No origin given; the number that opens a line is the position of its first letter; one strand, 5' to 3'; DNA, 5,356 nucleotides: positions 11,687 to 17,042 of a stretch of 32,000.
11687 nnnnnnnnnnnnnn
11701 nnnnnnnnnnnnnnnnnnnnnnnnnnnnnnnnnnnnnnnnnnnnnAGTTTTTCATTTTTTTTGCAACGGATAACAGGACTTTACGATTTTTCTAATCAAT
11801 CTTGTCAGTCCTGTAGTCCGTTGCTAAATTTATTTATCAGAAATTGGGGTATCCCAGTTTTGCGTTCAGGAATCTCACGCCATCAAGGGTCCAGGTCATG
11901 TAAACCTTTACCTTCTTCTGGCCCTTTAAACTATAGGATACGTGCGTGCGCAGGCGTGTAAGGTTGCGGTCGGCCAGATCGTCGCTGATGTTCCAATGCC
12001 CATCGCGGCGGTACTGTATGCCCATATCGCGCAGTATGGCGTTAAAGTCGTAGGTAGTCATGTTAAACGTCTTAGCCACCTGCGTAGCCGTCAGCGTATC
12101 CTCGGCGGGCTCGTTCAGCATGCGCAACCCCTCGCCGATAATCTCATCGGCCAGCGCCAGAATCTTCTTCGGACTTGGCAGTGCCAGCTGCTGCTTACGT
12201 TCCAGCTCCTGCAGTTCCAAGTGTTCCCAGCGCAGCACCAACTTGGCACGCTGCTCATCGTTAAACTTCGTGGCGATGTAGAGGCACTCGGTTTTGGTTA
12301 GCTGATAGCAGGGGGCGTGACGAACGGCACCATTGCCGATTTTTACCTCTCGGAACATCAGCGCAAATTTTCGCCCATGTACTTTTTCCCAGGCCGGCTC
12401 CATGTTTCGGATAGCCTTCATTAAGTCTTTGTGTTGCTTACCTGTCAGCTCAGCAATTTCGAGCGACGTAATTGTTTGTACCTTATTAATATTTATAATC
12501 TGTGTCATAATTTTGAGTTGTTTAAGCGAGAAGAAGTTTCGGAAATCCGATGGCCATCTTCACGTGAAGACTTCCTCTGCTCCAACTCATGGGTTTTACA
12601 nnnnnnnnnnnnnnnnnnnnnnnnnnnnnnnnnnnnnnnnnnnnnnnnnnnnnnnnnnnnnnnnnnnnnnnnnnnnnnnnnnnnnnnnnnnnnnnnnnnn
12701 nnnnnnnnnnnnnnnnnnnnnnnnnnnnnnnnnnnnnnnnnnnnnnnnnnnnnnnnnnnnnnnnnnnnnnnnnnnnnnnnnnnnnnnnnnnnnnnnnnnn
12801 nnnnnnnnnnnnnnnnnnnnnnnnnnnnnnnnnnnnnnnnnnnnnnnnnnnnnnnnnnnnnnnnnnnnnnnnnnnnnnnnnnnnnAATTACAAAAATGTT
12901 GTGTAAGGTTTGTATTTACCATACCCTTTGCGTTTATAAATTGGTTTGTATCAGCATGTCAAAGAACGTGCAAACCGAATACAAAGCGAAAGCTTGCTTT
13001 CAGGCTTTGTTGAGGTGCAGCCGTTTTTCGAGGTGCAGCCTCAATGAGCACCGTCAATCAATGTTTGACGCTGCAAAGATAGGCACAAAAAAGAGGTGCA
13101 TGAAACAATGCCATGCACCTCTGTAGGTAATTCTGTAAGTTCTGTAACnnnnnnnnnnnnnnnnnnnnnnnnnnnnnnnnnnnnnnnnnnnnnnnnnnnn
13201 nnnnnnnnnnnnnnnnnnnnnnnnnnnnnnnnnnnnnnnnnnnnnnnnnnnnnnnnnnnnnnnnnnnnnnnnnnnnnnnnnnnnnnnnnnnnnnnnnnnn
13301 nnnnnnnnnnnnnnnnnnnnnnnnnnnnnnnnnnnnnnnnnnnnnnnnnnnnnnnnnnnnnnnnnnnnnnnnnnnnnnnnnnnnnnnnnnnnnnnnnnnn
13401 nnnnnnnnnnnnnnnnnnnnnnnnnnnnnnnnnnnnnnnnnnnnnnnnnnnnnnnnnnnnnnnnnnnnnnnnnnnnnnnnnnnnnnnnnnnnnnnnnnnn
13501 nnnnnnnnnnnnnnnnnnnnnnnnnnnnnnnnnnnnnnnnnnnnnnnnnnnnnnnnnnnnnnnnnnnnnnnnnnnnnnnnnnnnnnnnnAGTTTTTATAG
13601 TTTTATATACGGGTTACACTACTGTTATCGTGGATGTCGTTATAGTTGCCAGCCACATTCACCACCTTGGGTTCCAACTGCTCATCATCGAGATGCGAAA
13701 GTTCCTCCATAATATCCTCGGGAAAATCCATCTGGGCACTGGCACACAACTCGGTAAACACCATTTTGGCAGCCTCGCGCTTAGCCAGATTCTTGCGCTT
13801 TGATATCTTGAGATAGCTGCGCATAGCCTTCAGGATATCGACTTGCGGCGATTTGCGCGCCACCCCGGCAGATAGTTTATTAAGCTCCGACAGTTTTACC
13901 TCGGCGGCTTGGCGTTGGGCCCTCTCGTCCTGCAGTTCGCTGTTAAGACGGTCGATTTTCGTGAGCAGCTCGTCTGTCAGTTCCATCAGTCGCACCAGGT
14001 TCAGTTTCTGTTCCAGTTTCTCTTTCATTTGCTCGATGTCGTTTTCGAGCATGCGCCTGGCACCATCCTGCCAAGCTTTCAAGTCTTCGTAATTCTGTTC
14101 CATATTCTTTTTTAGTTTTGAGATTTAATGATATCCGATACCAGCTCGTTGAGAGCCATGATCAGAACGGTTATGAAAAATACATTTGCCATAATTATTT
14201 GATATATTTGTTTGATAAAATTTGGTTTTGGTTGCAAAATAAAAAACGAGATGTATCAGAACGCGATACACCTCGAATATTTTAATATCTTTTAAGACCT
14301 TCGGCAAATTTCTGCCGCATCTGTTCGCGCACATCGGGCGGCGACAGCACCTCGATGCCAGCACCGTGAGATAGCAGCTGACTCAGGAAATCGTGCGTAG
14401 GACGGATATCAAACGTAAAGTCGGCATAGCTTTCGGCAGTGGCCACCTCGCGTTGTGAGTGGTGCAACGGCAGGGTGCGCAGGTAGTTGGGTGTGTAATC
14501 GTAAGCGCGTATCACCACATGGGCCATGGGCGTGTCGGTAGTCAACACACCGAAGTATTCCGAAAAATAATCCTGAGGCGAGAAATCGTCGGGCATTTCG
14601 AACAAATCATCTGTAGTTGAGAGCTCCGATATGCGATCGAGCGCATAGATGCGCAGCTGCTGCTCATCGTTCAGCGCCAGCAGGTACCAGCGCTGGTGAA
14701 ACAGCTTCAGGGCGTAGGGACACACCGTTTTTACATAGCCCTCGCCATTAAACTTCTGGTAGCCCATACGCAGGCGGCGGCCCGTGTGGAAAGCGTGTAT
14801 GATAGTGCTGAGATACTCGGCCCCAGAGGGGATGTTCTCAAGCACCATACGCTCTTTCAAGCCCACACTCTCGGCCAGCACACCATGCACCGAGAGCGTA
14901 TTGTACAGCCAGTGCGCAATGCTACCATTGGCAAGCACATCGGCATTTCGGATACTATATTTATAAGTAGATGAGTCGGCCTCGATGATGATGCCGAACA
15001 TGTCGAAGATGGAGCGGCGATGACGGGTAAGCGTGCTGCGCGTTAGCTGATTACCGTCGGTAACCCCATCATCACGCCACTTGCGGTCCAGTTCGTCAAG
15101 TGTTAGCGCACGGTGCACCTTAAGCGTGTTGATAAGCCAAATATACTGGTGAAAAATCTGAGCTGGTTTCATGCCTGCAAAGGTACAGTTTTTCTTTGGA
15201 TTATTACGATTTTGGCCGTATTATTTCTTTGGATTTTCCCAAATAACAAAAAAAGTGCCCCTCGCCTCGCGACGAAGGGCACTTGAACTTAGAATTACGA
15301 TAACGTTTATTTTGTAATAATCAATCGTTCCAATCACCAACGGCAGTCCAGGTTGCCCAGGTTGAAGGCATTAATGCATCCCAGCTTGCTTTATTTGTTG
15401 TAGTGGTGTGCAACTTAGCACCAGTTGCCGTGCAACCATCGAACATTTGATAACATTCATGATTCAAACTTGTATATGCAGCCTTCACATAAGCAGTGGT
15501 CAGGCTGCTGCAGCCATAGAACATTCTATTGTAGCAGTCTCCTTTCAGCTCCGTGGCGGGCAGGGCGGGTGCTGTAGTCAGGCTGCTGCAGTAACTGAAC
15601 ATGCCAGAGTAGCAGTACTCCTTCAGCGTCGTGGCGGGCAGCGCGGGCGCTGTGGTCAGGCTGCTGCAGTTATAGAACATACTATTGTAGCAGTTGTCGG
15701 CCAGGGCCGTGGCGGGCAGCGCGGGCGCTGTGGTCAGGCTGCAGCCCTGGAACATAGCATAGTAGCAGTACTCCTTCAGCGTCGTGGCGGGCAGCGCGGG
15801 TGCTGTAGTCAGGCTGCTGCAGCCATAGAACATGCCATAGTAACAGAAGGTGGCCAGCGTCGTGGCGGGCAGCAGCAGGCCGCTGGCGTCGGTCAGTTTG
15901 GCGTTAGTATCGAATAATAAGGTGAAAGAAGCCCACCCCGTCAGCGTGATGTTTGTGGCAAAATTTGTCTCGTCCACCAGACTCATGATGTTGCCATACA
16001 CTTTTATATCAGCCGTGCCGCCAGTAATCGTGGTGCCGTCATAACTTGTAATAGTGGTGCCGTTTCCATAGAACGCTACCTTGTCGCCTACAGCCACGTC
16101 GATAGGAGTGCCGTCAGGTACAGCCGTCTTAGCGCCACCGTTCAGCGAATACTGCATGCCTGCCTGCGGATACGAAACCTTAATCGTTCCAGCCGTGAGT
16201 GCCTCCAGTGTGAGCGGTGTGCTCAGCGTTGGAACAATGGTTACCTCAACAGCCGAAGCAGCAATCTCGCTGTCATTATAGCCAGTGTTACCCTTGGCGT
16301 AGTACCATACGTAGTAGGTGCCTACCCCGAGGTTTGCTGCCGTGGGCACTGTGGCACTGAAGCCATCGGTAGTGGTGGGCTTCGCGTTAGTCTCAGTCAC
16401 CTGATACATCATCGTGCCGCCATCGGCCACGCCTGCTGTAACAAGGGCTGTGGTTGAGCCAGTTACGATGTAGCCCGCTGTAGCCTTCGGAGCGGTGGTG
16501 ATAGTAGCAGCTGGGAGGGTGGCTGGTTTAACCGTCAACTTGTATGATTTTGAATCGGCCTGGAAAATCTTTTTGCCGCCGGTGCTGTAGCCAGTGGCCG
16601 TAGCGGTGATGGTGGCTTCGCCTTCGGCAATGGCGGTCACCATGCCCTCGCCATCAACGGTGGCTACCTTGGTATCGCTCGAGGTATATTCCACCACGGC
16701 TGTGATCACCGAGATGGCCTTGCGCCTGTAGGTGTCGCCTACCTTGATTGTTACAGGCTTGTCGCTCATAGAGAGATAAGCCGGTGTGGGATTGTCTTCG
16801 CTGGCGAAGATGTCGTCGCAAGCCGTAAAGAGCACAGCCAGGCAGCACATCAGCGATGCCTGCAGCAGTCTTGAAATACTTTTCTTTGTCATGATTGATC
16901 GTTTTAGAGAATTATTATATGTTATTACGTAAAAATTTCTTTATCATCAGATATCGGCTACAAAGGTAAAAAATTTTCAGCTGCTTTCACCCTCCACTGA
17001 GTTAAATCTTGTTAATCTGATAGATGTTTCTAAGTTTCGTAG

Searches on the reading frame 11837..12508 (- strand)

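Call 7: search_protein_families(library=pfam, proteins=[window:11837-12508:-], max_evalue=0.01)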
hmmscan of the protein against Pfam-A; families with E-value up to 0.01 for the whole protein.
window:11837-12508:- (223 aa): 2 families
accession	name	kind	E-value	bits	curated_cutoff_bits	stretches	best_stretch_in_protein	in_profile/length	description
PF09669.15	Phage_pRha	-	1.3e-19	71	29.9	1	13-98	1-90/91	Phage regulatory protein Rha (Phage_pRha)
PF03374.19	ANT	-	1.1e-12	48.6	25.3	1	135-218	20-105/108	Phage antirepressor protein KilAC domain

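Call 8: search_protein_families(library=phrogs, proteins=[window:11837-12508:-], max_evalue=0.001)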
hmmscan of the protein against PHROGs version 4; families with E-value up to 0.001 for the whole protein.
window:11837-12508:- (223 aa): 13 families
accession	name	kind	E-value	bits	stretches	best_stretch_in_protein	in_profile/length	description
phrog_63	-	transcription regulation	9.3e-28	98.7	1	2-218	122-356/431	anti-repressor Ant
phrog_10324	-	transcription regulation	6.5e-16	59.8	1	11-107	4-100/205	anti-repressor Ant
phrog_8235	-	transcription regulation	3e-12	47.7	1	4-101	4-105/219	anti-repressor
phrog_18886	-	unknown function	1.3e-11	45.5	1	8-89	15-94/269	-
phrog_373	-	transcription regulation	3.7e-11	43.9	1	2-89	89-176/373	anti-repressor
phrog_518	-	transcription regulation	1.1e-09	39.2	1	11-85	22-91/268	Rha-like transcriptional regulator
phrog_1726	-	transcription regulation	1.4e-09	39.1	1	4-98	9-115/264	anti-repressor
phrog_4936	-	transcription regulation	2.3e-08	35.2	1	3-113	5-132/257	transcriptional regulator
phrog_2657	-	transcription regulation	4.8e-08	33.6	1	4-98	15-111/243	transcriptional regulator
phrog_821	-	transcription regulation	8.3e-07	29.8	1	6-88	156-234/324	transcriptional regulator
phrog_130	-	transcription regulation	2.9e-05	24.3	1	129-218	313-408/480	anti-repressor Ant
phrog_995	-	transcription regulation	0.00013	22.5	1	11-72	119-175/307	transcriptional regulator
phrog_25289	-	unknown function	0.00063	21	0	155-215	1-61/79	-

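Call 42: search_protein_families(library=padloc, proteins=[window:11837-12508:-], max_evalue=0.001)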
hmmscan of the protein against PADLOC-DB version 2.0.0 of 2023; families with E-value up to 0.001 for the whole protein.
window:11837-12508:- (223 aa): 0 families

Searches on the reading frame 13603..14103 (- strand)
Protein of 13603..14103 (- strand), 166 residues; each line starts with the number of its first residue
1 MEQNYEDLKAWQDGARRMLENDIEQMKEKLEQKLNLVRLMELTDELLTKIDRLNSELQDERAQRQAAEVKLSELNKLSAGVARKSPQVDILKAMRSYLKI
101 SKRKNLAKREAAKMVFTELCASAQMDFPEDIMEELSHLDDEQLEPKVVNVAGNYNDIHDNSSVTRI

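Call 7: search_protein_families(library=pfam, proteins=[window:13603-14103:-], max_evalue=0.01)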
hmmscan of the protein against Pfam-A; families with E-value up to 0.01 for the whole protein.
window:13603-14103:- (166 aa): 1 family
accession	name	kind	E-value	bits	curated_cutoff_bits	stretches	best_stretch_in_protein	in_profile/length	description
PF25723.1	HU_inhibitor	-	0.0028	18.2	27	0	43-88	4-48/72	Bacteriophage inhibitor of histone-like protein HU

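Call 8: search_protein_families(library=phrogs, proteins=[window:13603-14103:-], max_evalue=0.001)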
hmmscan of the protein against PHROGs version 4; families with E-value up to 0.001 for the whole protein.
window:13603-14103:- (166 aa): 0 families

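Call 13: search_protein_families(library=ncbifam, proteins=[window:13603-14103:-], max_evalue=0.01)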
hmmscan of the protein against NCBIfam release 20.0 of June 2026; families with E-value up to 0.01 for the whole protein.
window:13603-14103:- (166 aa): 0 families

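Call 42: search_protein_families(library=padloc, proteins=[window:13603-14103:-], max_evalue=0.001)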
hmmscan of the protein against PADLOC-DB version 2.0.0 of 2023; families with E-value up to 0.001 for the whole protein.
window:13603-14103:- (166 aa): 0 families

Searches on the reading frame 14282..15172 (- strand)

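Call 7: search_protein_families(library=pfam, proteins=[window:14282-15172:-], max_evalue=0.01)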
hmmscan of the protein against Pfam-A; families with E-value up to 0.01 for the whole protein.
window:14282-15172:- (296 aa): 2 families
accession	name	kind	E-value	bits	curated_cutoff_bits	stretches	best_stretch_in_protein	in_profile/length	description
PF13280.12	WYL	-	8.4e-15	55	21.8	1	119-184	1-68/70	WYL domain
PF25583.1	WCX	-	8.5e-10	39.3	23.9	1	218-289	4-72/76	WCX domain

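Call 8: search_protein_families(library=phrogs, proteins=[window:14282-15172:-], max_evalue=0.001)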
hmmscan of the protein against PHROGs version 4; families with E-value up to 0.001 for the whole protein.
window:14282-15172:- (296 aa): 1 family
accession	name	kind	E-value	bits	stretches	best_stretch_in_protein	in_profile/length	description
phrog_13105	-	unknown function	3.1e-09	37.7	1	120-200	148-228/239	-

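Call 13: search_protein_families(library=ncbifam, proteins=[window:14282-15172:-], max_evalue=0.01)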
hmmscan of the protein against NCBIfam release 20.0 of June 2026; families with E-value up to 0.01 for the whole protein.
window:14282-15172:- (296 aa): 0 families

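Call 42: search_protein_families(library=padloc, proteins=[window:14282-15172:-], max_evalue=0.001)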
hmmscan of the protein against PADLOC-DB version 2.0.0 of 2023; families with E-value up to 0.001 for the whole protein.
window:14282-15172:- (296 aa): 3 families
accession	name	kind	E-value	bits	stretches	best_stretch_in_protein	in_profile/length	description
PDLC01652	WYL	-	1.2e-31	108.2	1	118-291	17-160/162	"CAS-I,CAS-II,CAS-III,CAS-IV,CAS-V,CAS-VI; associated_signaling"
PDLC01766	Cas3c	-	8.8e-19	65.2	1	111-288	130-308/1009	-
PDLC01457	WYL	-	9.2e-16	56.1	1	114-280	120-228/229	"CAS-I,CAS-II,CAS-III,CAS-IV,CAS-V,CAS-VI; associated_signaling"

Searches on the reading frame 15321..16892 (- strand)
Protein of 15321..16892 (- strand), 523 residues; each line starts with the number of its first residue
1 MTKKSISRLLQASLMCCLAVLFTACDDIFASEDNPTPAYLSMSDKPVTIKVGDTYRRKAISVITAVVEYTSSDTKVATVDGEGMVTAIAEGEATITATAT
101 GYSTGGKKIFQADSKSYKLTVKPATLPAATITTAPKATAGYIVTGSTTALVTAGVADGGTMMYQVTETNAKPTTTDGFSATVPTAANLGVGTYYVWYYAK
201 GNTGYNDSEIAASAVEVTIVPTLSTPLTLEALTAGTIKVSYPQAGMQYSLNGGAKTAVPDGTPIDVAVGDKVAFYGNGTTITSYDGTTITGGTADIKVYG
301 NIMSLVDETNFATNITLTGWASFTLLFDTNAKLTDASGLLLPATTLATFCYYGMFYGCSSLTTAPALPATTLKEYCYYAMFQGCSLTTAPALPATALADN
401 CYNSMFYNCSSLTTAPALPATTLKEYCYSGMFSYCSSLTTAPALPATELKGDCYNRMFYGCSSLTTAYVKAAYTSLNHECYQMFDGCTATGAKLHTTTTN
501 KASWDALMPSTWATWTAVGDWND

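Call 7: search_protein_families(library=pfam, proteins=[window:15321-16892:-], max_evalue=0.01)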
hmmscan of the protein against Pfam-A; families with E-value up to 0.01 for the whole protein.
window:15321-16892:- (523 aa): 2 families
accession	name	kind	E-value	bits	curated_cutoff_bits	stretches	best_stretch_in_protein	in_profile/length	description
PF02368.24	Big_2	-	1e-09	38.6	22.8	1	43-99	8-68/79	Bacterial Ig-like domain (group 2)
PF13306.12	LRR_5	-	3.1e-06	27.5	27.7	1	354-482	7-121/127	BspA type Leucine rich repeat region (6 copies)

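Call 8: search_protein_families(library=phrogs, proteins=[window:15321-16892:-], max_evalue=0.001)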
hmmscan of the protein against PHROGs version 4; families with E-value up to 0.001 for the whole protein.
window:15321-16892:- (523 aa): 6 families
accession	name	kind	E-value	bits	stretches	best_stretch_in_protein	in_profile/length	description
phrog_10059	-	unknown function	5.3e-07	29.7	1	46-100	193-248/345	-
phrog_9915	-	unknown function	1.5e-06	26.7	1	322-490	1277-1436/1813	-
phrog_341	-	tail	6.1e-06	27.4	1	65-105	99-140/154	major tail protein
phrog_22121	-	unknown function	6.7e-06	25.5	1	47-99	498-551/765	-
phrog_215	-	head and packaging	0.00016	21.9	1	67-160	257-339/491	structural protein with Ig domain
phrog_35892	-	unknown function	0.00087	18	1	66-103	909-946/1181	-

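Call 13: search_protein_families(library=ncbifam, proteins=[window:15321-16892:-], max_evalue=0.01)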
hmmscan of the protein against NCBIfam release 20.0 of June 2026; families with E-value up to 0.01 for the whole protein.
window:15321-16892:- (523 aa): 1 family
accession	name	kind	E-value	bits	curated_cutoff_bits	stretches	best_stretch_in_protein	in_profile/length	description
TIGR02167.2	Liste_lipo_26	repeat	0.00013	21.6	30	0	354-363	1-10/26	PARCEL repeat-containing surface protein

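Call 42: search_protein_families(library=padloc, proteins=[window:15321-16892:-], max_evalue=0.001)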
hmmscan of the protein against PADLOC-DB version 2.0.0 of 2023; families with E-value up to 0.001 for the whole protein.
window:15321-16892:- (523 aa): 0 families
